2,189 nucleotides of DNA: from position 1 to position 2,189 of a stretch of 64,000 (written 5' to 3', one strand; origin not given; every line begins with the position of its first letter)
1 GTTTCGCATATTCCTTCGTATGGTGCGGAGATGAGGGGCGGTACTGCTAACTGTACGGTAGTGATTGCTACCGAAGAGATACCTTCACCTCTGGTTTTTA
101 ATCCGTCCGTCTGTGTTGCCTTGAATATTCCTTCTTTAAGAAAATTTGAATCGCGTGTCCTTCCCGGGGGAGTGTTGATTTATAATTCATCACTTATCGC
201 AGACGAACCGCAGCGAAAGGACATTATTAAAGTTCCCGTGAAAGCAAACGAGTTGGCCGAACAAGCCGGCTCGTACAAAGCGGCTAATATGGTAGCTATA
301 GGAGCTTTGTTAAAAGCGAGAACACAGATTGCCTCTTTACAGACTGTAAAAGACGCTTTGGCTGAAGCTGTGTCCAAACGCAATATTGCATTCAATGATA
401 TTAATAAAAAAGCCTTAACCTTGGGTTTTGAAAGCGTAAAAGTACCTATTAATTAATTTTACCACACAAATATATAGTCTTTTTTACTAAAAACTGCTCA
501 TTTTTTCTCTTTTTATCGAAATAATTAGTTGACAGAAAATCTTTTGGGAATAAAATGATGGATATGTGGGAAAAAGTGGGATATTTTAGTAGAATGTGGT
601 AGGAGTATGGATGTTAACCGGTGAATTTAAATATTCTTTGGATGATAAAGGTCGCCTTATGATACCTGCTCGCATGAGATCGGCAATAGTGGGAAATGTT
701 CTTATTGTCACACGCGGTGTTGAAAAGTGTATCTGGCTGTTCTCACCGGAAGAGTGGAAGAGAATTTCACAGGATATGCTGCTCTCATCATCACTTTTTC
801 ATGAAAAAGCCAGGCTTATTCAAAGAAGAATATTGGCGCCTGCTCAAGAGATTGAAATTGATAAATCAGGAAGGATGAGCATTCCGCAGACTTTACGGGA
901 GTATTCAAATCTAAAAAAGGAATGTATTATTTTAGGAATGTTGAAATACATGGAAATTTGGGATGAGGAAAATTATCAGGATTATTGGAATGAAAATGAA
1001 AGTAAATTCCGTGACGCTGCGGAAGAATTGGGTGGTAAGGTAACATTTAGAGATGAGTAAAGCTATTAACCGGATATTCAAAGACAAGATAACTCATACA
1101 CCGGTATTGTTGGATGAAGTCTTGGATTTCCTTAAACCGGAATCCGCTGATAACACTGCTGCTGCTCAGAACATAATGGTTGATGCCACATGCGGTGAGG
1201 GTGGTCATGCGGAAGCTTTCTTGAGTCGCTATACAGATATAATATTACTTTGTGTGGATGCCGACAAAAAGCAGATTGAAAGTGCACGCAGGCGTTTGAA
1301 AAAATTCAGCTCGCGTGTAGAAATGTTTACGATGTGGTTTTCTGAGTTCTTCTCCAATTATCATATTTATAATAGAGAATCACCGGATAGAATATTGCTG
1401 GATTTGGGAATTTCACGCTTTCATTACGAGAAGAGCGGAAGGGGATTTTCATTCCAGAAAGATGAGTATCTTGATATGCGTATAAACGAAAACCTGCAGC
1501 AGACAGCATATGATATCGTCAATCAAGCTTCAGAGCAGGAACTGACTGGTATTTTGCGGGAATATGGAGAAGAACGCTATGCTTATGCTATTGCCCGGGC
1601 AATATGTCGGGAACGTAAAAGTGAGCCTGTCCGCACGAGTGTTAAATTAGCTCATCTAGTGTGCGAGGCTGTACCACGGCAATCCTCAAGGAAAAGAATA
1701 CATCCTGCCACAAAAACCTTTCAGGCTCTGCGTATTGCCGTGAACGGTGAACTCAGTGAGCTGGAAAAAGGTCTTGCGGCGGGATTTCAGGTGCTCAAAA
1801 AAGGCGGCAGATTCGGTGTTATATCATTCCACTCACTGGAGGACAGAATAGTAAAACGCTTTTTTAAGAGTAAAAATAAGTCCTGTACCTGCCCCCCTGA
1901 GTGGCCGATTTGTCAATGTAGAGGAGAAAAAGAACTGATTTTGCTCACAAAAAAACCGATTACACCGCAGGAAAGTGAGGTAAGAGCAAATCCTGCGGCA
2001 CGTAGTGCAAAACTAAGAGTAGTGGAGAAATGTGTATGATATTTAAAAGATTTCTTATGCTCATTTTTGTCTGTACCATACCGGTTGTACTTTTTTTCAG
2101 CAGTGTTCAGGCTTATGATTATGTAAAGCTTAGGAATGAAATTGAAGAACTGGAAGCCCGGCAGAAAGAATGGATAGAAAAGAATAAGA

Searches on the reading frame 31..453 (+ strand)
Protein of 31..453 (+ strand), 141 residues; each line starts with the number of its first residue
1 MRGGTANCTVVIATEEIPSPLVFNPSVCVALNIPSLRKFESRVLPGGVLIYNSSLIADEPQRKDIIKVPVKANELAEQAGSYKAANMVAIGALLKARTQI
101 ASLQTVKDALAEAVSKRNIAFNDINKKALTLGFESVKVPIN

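Call 31: search_protein_families(library=ncbifam, proteins=[window:31-453:+])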
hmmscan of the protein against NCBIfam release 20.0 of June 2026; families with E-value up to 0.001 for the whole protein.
window:31-453:+ (141 aa): 13 families
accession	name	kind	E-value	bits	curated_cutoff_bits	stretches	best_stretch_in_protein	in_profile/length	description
NF006323.0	PRK08537.1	equivalog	1.4e-16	60.4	235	1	2-136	45-178/181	2-oxoacid:ferredoxin oxidoreductase subunit gamma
TIGR03710.1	OAFO_sf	subfamily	1.6e-11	43.5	482.75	1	2-137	43-174/561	2-oxoacid:acceptor oxidoreductase subunit alpha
NF006211.0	PRK08338.1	equivalog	1.7e-09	37.4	239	1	2-135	42-167/170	2-oxoacid:ferredoxin oxidoreductase subunit gamma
NF005325.0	PRK06853.1-5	equivalog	3.3e-08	33.5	230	1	51-135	112-190/192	indolepyruvate oxidoreductase subunit beta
NF005323.0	PRK06853.1-3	equivalog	1.7e-07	31.3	238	1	68-137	132-196/197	indolepyruvate oxidoreductase subunit beta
TIGR02175.1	PorC_KorC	subfamily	5.3e-07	29.6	81.1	1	43-137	87-176/177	2-oxoacid:acceptor oxidoreductase, gamma subunit, pyruvate/2-ketoisovalerate family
NF005324.0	PRK06853.1-4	equivalog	7.4e-07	29.2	222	1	66-136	121-189/196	indolepyruvate oxidoreductase subunit beta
NF005322.0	PRK06853.1-2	equivalog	1.7e-06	27.9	237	1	51-136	114-193/197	indolepyruvate oxidoreductase subunit beta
TIGR03334.1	IOR_beta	equivalog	2.7e-05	24.2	205.8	1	69-133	127-188/189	indolepyruvate ferredoxin oxidoreductase subunit beta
NF004916.0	PRK06274.1-2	equivalog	4.8e-05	23.5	227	1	29-136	71-176/178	indolepyruvate oxidoreductase subunit beta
NF006275.0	PRK08441.1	equivalog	6.5e-05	22.5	216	1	2-135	44-177/185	2-oxoglutarate-acceptor oxidoreductase subunit OorC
NF005326.0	PRK06853.1-6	equivalog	7.3e-05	22.6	348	1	70-137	133-197/202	indolepyruvate oxidoreductase subunit beta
NF004917.0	PRK06274.1-3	equivalog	0.00079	19.4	284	1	71-137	131-194/203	indolepyruvate oxidoreductase subunit beta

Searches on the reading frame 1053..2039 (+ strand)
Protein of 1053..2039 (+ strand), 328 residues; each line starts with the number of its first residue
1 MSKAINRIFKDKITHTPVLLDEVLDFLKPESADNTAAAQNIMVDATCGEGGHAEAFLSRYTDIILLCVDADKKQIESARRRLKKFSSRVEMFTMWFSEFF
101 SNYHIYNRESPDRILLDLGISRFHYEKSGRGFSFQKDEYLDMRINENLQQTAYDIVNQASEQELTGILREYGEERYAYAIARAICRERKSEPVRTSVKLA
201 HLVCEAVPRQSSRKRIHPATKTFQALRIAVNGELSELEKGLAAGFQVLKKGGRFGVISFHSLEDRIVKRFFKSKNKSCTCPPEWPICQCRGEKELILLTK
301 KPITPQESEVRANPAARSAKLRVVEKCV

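Call 63: find_encoding_contigs(protein=window:1053-2039:+, flank=10000, max_places=4)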
Protein window:1053-2039:+ (328 aa): 6 contigs read that carry it; 4 places shown.
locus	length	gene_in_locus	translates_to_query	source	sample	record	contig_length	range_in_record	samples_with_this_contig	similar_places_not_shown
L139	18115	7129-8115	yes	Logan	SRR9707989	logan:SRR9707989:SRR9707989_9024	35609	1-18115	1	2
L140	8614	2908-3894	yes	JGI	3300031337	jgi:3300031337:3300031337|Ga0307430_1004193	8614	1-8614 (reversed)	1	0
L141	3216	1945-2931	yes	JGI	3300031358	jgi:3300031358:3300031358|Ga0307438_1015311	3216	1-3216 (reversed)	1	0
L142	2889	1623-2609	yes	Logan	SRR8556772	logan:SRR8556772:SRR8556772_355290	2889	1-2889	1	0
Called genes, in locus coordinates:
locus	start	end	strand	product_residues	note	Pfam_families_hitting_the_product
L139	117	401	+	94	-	-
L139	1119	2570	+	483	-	PF00072:Response_reg (weak)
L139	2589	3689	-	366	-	PF01966:HD (weak)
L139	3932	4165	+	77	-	PF14697:Fer4_21 (faint), PF12797:Fer4_2 (weak), PF12837:Fer4_6 (faint), PF13237:Fer4_10 (weak), PF00037:Fer4 (weak), PF12838:Fer4_7, PF13187:Fer4_9 (weak), PF13484:Fer4_16 (faint)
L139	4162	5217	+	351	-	PF01855:POR_N, PF17147:PFOR_II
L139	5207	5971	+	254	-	PF02775:TPP_enzyme_C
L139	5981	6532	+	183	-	PF01558:POR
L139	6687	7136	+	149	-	PF02381:MraZ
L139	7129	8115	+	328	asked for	PF01795:Methyltransf_5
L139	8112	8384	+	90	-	PF04977:DivIC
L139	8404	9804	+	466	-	PF01225:Mur_ligase, PF08245:Mur_ligase_M, PF02875:Mur_ligase_C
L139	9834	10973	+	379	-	PF10555:MraY_sig1 (weak), PF00953:Glycos_transf_4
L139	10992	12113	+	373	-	PF01098:FTSW_RODA_SPOVE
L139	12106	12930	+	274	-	PF08478:POTRA_1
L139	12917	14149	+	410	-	PF02491:SHS2_FTSA, PF06277:EutA (weak), PF06723:MreB_Mbl, PF14450:FtsA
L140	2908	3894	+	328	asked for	PF01795:Methyltransf_5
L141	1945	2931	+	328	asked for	PF01795:Methyltransf_5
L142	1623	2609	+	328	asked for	PF01795:Methyltransf_5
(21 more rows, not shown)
